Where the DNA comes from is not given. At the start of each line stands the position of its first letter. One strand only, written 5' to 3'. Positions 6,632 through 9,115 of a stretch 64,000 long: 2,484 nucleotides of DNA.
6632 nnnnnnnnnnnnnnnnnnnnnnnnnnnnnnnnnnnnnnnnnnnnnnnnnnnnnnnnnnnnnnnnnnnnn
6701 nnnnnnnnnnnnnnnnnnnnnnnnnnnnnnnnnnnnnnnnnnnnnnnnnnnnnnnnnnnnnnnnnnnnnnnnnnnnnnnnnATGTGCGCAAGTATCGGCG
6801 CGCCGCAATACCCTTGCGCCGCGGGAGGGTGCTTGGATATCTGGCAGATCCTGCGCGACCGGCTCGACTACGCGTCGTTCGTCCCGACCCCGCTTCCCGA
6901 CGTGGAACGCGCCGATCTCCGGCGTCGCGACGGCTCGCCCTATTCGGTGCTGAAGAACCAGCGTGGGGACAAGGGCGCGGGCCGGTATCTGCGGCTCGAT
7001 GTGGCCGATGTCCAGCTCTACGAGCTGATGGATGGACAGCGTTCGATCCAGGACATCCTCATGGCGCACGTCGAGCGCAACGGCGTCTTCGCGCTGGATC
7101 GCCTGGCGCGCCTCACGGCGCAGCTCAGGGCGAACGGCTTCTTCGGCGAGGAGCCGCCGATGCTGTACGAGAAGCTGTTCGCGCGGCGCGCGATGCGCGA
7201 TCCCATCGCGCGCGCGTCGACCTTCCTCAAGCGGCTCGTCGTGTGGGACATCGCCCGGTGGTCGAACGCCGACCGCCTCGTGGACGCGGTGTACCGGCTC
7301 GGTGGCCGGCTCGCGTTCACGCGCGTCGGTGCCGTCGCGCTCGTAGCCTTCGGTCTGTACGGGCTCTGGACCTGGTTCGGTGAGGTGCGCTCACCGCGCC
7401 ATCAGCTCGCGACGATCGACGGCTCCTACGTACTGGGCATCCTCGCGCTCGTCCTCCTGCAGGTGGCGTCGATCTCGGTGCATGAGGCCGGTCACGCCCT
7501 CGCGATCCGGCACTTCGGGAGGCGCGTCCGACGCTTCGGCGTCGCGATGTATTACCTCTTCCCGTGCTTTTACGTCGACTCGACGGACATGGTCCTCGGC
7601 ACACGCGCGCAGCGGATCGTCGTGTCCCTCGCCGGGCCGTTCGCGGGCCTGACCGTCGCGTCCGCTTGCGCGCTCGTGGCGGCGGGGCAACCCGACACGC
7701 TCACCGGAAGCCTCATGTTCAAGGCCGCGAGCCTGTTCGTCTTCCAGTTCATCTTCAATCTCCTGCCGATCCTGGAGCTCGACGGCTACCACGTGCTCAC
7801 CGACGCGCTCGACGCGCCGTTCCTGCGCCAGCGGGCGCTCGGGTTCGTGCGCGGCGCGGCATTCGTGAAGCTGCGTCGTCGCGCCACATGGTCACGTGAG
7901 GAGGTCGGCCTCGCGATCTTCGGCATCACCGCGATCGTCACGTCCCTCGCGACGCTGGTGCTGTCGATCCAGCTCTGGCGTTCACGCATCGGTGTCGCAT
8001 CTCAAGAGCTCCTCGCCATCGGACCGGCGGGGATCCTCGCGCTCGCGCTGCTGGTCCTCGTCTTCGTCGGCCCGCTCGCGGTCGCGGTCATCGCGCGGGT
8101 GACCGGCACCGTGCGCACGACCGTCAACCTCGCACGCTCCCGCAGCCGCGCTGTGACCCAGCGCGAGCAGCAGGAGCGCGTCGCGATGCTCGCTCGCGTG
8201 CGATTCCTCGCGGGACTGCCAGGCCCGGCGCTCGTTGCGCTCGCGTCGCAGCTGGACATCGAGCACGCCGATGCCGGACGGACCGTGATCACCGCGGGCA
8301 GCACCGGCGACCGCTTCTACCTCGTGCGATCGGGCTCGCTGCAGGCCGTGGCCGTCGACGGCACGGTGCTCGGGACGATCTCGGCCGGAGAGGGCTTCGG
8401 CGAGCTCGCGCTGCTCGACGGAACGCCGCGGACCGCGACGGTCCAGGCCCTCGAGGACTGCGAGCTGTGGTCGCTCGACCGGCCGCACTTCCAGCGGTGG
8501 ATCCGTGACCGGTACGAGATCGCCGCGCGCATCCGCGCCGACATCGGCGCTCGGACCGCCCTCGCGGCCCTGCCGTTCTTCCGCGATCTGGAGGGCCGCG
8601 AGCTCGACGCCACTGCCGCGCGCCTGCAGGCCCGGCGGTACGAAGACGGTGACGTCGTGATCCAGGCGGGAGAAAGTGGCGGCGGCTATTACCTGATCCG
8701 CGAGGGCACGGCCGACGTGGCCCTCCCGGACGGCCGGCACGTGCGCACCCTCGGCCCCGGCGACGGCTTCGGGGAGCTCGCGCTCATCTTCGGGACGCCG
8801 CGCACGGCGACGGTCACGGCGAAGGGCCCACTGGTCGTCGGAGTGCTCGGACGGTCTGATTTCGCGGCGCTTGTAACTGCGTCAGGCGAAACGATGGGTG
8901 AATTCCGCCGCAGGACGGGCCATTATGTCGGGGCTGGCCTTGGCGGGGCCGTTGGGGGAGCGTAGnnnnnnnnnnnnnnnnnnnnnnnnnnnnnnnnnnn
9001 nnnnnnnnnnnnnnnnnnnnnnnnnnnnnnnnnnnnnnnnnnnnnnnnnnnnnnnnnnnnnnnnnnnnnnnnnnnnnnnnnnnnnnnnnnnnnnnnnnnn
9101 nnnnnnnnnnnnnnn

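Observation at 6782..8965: M50 (SpoIVFB-type) protease with tandem cNMP-binding domains in place of CBS, plus an N-terminal PqqD/RRE-like domain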

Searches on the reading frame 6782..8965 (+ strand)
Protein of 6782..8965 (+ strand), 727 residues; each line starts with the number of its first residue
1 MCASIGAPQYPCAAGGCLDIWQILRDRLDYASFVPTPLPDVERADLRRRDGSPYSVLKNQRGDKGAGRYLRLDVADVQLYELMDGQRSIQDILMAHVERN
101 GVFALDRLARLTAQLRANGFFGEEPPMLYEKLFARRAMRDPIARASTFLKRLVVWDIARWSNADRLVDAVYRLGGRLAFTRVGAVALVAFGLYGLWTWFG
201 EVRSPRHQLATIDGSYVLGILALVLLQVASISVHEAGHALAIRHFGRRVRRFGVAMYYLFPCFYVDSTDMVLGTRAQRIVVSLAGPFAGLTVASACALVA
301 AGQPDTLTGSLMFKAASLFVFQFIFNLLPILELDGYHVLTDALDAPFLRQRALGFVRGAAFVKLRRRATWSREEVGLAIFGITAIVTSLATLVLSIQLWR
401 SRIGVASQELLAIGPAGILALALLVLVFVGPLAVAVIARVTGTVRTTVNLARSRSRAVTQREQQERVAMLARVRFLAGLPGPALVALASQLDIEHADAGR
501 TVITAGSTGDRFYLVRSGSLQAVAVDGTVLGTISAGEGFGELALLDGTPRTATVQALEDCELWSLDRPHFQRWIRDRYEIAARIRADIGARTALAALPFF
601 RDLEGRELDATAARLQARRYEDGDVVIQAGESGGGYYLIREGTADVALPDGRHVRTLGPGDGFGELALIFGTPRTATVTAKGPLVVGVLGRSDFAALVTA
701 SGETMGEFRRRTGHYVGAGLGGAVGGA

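Call 3: search_protein_families(library=pfam, proteins=[window:6782-8965:+], max_evalue=0.01)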
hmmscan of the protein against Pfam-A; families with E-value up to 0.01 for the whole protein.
window:6782-8965:+ (727 aa): 2 families
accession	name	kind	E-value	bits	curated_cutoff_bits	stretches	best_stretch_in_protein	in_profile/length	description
PF00027.35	cNMP_binding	-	3.7e-41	139.4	27.5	2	495-575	3-87/89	Cyclic nucleotide-binding domain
PF02163.28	Peptidase_M50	-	1.9e-11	44.1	27.2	2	225-301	4-102/221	Peptidase family M50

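Call 5: search_protein_families(library=ncbifam, proteins=[window:6782-8965:+], max_evalue=0.1)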
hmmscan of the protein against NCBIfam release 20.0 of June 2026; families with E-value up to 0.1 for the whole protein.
window:6782-8965:+ (727 aa): 6 families
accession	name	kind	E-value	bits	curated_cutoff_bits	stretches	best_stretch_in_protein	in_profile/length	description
NF041824.1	daptide_HExxH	equivalog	3.1e-37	128.6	300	1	64-429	23-365/379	daptide biosynthesis intramembrane metalloprotease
NF058543.1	ActPatMycb56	equivalog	1.8e-24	86.2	460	2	598-699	2-106/317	acetyltransferase Pat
NF058609.1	RiPP_HExxH_LiaK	equivalog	8.7e-19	68.1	225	1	220-343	91-212/246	YydH/LiaK family epipeptide maturation metalloprotease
NF041163.2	encap_f2b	equivalog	7.6e-15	55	400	2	459-585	60-194/450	family 2B encapsulin nanocompartment shell protein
NF008732.0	PRK11753.1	equivalog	8.2e-13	48.3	266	2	486-591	18-128/214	cAMP-activated global transcriptional regulator CRP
TIGR03896.1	cyc_nuc_ocin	subfamily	2.1e-10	40.5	161.05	2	497-583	167-257/317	bacteriocin-type transport-associated protein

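Call 9: find_homologous_proteins(query=window:6782-8965:+, max_evalue=1e-10)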
Query window:6782-8965:+ (727 aa): 395 proteins with E <= 1e-10 among 8000 candidates; the best 120 are listed.
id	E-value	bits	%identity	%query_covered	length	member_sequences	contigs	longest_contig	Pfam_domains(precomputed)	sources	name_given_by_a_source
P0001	0.0e+0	1543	100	98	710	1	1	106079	PF02163.29,PF00027.36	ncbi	-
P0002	0.0e+0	1541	100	98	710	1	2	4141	PF02163.29,PF00027.36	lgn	-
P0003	0.0e+0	1383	89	96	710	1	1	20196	PF02163.29,PF00027.36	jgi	jgi:CRP-like cAMP-binding protein/Zn-dependent protease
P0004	0.0e+0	1364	87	96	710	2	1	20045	PF02163.29,PF00027.36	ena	-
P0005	0.0e+0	1357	87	96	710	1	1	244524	PF02163.29,PF00027.36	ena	-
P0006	0.0e+0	1356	87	96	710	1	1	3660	PF02163.29,PF00027.36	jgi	-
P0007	0.0e+0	1355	88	96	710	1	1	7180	PF02163.29,PF00027.36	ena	-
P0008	0.0e+0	1352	88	96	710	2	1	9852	PF02163.29,PF00027.36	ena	-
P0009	0.0e+0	1350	87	96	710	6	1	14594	PF02163.29,PF00027.36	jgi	-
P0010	0.0e+0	1347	87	96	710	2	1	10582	PF02163.29,PF00027.36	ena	-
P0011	0.0e+0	1346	87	96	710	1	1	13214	PF02163.29,PF00027.36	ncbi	ncbi:MAG TPA: cyclic nucleotide-binding domain-containing protein [Candidatus Limnocylindria bacteri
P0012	0.0e+0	1344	87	96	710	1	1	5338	PF02163.29,PF00027.36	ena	-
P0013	0.0e+0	1337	86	96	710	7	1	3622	PF02163.29,PF00027.36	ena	-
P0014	0.0e+0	1324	85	96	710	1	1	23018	PF02163.29,PF00027.36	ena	-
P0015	0.0e+0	1313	84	98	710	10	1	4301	PF02163.29,PF00027.36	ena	-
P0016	0.0e+0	1237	80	96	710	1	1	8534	PF02163.29,PF00027.36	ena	-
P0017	0.0e+0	1236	80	96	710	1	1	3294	PF02163.29,PF00027.36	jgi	jgi:putative peptide zinc metalloprotease protein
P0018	0.0e+0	1226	79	96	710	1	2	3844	PF02163.29,PF00027.36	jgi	jgi:CRP-like cAMP-binding protein/Zn-dependent protease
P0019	0.0e+0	1226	78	96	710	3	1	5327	PF02163.29,PF00027.36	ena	-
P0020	0.0e+0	1224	78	96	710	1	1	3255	PF02163.29,PF00027.36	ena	-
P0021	0.0e+0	1220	79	96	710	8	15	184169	PF02163.29,PF00027.36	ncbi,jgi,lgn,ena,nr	ncbi:MAG TPA: hypothetical protein DCK98_04895 [Chloroflexi bacterium]|jgi:CRP-like cAMP-binding pro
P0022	0.0e+0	1219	79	96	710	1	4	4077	PF02163.29,PF00027.36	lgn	-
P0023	0.0e+0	1214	78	96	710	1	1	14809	PF02163.29,PF00027.36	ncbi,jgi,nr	ncbi:MAG: putative peptide zinc metalloprotease protein [Chloroflexota bacterium]|jgi:CRP-like cAMP-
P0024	0.0e+0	1213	78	96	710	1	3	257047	PF02163.29,PF00027.36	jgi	jgi:putative peptide zinc metalloprotease protein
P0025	0.0e+0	1212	78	96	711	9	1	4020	PF02163.29,PF00027.36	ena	-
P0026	0.0e+0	1211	79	96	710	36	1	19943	PF02163.29,PF00027.36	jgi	jgi:CRP-like cAMP-binding protein/Zn-dependent protease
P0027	0.0e+0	1211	79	96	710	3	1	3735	PF02163.29,PF00027.36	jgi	jgi:putative peptide zinc metalloprotease protein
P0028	0.0e+0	1208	78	96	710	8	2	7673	PF02163.29,PF00027.36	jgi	jgi:putative peptide zinc metalloprotease protein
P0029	0.0e+0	1208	78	96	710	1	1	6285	PF02163.29,PF00027.36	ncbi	-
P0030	0.0e+0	1207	77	96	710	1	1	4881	PF02163.29,PF00027.36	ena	-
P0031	0.0e+0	1203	78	96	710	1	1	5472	PF02163.29,PF00027.36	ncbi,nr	ncbi:MAG TPA: cyclic nucleotide-binding domain-containing protein [Candidatus Limnocylindria bacteri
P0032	0.0e+0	1201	78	96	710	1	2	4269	PF02163.29,PF00027.36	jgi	jgi:CRP-like cAMP-binding protein/Zn-dependent protease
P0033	0.0e+0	1201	78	96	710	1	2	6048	PF02163.29,PF00027.36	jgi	jgi:CRP-like cAMP-binding protein/Zn-dependent protease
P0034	0.0e+0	1200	77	96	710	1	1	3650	PF02163.29,PF00027.36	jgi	-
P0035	0.0e+0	1200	77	96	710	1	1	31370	PF02163.29,PF00027.36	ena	-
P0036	0.0e+0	1200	77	96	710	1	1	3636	PF02163.29,PF00027.36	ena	-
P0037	0.0e+0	1199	77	96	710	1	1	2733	PF02163.29,PF00027.36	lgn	-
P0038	0.0e+0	1199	78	96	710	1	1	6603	PF02163.29,PF00027.36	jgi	jgi:CRP-like cAMP-binding protein/Zn-dependent protease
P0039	0.0e+0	1199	77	96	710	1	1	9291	PF02163.29,PF00027.36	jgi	jgi:CRP-like cAMP-binding protein/Zn-dependent protease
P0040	0.0e+0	1199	77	96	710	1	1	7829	PF02163.29,PF00027.36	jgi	jgi:CRP-like cAMP-binding protein/Zn-dependent protease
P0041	0.0e+0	1199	77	96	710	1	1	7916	PF02163.29,PF00027.36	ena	-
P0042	0.0e+0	1199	77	96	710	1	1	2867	PF02163.29,PF00027.36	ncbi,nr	ncbi:MAG TPA: cyclic nucleotide-binding domain-containing protein [Candidatus Saccharimonadales bact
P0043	0.0e+0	1199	77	96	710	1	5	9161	PF02163.29,PF00027.36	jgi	jgi:CRP-like cAMP-binding protein/Zn-dependent protease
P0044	0.0e+0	1197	77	96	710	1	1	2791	PF02163.29,PF00027.36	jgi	-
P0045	0.0e+0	1197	77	96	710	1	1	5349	PF02163.29,PF00027.36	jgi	jgi:CRP-like cAMP-binding protein/Zn-dependent protease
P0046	0.0e+0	1196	77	96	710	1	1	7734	PF02163.29,PF00027.36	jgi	-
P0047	0.0e+0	1195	78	96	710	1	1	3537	PF02163.29,PF00027.36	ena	-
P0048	0.0e+0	1195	78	96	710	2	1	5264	PF02163.29,PF00027.36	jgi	jgi:CRP-like cAMP-binding protein/Zn-dependent protease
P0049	0.0e+0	1195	77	96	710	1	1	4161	PF02163.29,PF00027.36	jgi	jgi:CRP-like cAMP-binding protein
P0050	0.0e+0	1194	76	96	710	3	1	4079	PF02163.29,PF00027.36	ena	-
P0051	0.0e+0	1193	76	96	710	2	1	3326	PF02163.29,PF00027.36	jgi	jgi:putative peptide zinc metalloprotease protein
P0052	0.0e+0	1193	77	96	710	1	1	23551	PF02163.29,PF00027.36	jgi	jgi:putative peptide zinc metalloprotease protein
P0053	0.0e+0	1192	77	96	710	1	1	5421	PF02163.29,PF00027.36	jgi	jgi:putative peptide zinc metalloprotease protein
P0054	0.0e+0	1190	76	96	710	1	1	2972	PF02163.29,PF00027.36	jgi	jgi:putative peptide zinc metalloprotease protein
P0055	0.0e+0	1190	76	96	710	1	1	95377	PF02163.29,PF00027.36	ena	-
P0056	0.0e+0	1188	76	96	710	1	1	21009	PF02163.29,PF00027.36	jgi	-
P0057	0.0e+0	1187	76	96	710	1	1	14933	PF02163.29,PF00027.36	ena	-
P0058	0.0e+0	1184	77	96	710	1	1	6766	PF02163.29,PF00027.36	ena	-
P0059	0.0e+0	1181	75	96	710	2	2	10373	PF02163.29,PF00027.36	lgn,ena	-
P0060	0.0e+0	1177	76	98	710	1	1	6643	PF02163.29,PF00027.36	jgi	-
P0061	0.0e+0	1177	76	98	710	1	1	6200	PF02163.29,PF00027.36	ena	-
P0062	0.0e+0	1176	76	98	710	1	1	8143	PF02163.29,PF00027.36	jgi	-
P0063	0.0e+0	1176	75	96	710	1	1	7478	PF02163.29,PF00027.36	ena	-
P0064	0.0e+0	1175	76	96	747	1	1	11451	PF02163.29,PF00027.36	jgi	jgi:CRP-like cAMP-binding protein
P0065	0.0e+0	1175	76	98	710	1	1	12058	PF02163.29,PF00027.36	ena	-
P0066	0.0e+0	1174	76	96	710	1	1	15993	PF02163.29,PF00027.36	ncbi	ncbi:MAG: cyclic nucleotide-binding domain-containing protein [Candidatus Limnocylindria bacterium]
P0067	0.0e+0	1174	76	98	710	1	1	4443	PF02163.29,PF00027.36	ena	-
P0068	0.0e+0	1174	75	96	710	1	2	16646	PF02163.29,PF00027.36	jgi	jgi:CRP-like cAMP-binding protein/Zn-dependent protease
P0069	0.0e+0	1173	76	96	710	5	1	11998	PF02163.29,PF00027.36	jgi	-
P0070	0.0e+0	1172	76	96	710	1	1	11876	PF02163.29,PF00027.36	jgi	jgi:putative peptide zinc metalloprotease protein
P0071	0.0e+0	1171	76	98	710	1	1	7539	PF02163.29,PF00027.36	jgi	jgi:putative peptide zinc metalloprotease protein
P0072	0.0e+0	1168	74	98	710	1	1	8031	PF02163.29,PF00027.36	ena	-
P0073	0.0e+0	1167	75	98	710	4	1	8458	PF02163.29,PF00027.36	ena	-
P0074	0.0e+0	1166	75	96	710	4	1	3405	PF02163.29,PF00027.36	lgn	-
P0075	0.0e+0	1162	76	96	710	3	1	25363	PF02163.29,PF00027.36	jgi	jgi:putative peptide zinc metalloprotease protein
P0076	0.0e+0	1160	74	96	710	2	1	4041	PF02163.29,PF00027.36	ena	-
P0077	0.0e+0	1160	74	96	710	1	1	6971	PF02163.29,PF00027.36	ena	-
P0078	0.0e+0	1149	73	96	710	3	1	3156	PF02163.29,PF00027.36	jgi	-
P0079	0.0e+0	1146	76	96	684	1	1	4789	PF02163.29,PF00027.36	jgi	jgi:CRP-like cAMP-binding protein/Zn-dependent protease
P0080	0.0e+0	1144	73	96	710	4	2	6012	PF02163.29,PF00027.36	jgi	jgi:putative peptide zinc metalloprotease protein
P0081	0.0e+0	1143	73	96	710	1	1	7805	PF02163.29,PF00027.36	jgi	-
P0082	0.0e+0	1126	75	94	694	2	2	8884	PF02163.29,PF00027.36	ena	-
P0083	0.0e+0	1124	72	96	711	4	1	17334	PF02163.29,PF00027.36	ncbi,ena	ncbi:MAG TPA: cyclic nucleotide-binding domain-containing protein [Candidatus Limnocylindria bacteri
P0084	0.0e+0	1103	71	96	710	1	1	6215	PF02163.29,PF00027.36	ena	-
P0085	0.0e+0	1090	71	98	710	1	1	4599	PF02163.29,PF00027.36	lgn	-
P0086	0.0e+0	1051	68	98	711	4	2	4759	PF02163.29,PF00027.36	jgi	-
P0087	0.0e+0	1051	68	98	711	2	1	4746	PF02163.29,PF00027.36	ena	-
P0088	0.0e+0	1050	69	98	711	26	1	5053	PF02163.29,PF00027.36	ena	-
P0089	0.0e+0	1046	68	97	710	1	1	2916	PF02163.29,PF00027.36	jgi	jgi:putative peptide zinc metalloprotease protein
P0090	0.0e+0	1045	68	96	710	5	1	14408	PF02163.29,PF00027.36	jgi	-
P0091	0.0e+0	1043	68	96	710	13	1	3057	PF02163.29,PF00027.36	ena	-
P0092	0.0e+0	1041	68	96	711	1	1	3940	PF02163.29,PF00027.36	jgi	jgi:CRP-like cAMP-binding protein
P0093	0.0e+0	1037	67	98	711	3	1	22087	PF02163.29,PF00027.36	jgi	jgi:putative peptide zinc metalloprotease protein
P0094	0.0e+0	1035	68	98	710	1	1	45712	PF02163.29,PF00027.36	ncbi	ncbi:MAG: hypothetical protein NVS9B6_03020 [Candidatus Limnocylindrales bacterium]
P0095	0.0e+0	1034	68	96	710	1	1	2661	PF02163.29,PF00027.36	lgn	-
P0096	0.0e+0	1034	67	96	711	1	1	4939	PF02163.29,PF00027.36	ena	-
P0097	0.0e+0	1034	69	96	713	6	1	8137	PF02163.29,PF00027.36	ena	-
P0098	0.0e+0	1031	68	98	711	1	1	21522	PF02163.29,PF00027.36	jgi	jgi:putative peptide zinc metalloprotease protein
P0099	0.0e+0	1028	68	98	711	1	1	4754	PF02163.29,PF00027.36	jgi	jgi:putative peptide zinc metalloprotease protein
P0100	0.0e+0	1027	68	97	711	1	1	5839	PF02163.29,PF00027.36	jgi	jgi:putative peptide zinc metalloprotease protein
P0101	0.0e+0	1025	67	96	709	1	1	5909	PF02163.29,PF00027.36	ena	-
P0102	0.0e+0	1025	67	98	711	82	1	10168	PF02163.29,PF00027.36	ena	-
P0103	0.0e+0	1024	85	75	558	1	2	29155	PF02163.29,PF00027.36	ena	-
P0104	0.0e+0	1024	67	98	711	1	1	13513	PF02163.29,PF00027.36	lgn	-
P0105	0.0e+0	1021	66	99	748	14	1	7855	PF02163.29,PF00027.36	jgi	-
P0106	0.0e+0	1017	67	98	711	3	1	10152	PF02163.29,PF00027.36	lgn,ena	-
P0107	0.0e+0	1015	67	98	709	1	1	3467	PF02163.29,PF00027.36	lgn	-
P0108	0.0e+0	1015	67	98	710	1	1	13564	PF02163.29,PF00027.36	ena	-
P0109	0.0e+0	1015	67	98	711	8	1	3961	PF02163.29,PF00027.36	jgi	jgi:putative peptide zinc metalloprotease protein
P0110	0.0e+0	1015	66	98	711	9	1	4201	PF02163.29,PF00027.36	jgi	-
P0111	0.0e+0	1014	68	97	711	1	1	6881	PF02163.29,PF00027.36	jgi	jgi:putative peptide zinc metalloprotease protein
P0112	0.0e+0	1013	67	97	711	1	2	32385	PF02163.29,PF00027.36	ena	-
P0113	0.0e+0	1011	68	97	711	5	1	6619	PF02163.29,PF00027.36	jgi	jgi:putative peptide zinc metalloprotease protein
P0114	1.7e-298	1010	67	96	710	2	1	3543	PF02163.29,PF00027.36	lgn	-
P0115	2.9e-298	1009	67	98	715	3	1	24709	PF02163.29,PF00027.36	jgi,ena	jgi:putative peptide zinc metalloprotease protein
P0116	2.9e-298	1009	67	97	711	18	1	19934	PF02163.29,PF00027.36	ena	-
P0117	4.0e-297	1005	66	98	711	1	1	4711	PF02163.29,PF00027.36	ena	-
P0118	7.4e-296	1001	66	97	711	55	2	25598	PF02163.29,PF00027.36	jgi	-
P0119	3.0e-295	999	66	97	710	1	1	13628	PF02163.29,PF00027.36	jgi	jgi:CRP-like cAMP-binding protein/Zn-dependent protease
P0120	5.0e-295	999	66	97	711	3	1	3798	PF02163.29,PF00027.36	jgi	jgi:putative peptide zinc metalloprotease protein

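Call 11: find_encoding_contigs(protein=P0024, flank=10000, max_places=3)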
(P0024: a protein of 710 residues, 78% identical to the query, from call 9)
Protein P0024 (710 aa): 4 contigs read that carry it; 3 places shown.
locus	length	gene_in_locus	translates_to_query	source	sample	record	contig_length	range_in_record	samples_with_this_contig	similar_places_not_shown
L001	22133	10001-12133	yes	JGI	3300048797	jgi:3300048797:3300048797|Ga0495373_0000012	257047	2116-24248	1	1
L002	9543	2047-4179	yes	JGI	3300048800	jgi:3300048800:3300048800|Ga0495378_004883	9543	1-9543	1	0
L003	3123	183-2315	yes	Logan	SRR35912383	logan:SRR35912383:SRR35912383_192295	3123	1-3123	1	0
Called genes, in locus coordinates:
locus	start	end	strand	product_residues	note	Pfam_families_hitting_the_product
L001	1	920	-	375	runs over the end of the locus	PF05222:AlaDh_PNT_N, PF01262:AlaDh_PNT_C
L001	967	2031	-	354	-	PF00583:Acetyltransf_1, PF13508:Acetyltransf_7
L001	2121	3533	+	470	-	PF01979:Amidohydro_1, PF07969:Amidohydro_3 (weak)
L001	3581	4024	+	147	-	PF05163:DinB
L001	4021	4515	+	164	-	PF05163:DinB, PF12867:DinB_2 (weak)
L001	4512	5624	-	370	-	PF00072:Response_reg, PF00211:Guanylate_cyc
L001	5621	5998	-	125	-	PF00072:Response_reg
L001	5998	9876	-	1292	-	PF01590:GAF, PF13185:GAF_2, PF13492:GAF_3, PF01590:GAF, PF13185:GAF_2, PF01590:GAF, PF13185:GAF_2, PF13492:GAF_3, +14 more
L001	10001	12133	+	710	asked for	PF02163:Peptidase_M50 (weak), PF00027:cNMP_binding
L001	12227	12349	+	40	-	-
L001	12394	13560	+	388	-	PF14407:Frankia_peptide (weak)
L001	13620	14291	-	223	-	PF00027:cNMP_binding, PF13545:HTH_Crp_2, PF00325:Crp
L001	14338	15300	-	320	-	PF00296:Bac_luciferase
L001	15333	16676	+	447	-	PF00202:Aminotran_3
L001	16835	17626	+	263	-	PF00296:Bac_luciferase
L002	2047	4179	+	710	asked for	PF02163:Peptidase_M50 (weak), PF00027:cNMP_binding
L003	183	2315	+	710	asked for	PF02163:Peptidase_M50 (weak), PF00027:cNMP_binding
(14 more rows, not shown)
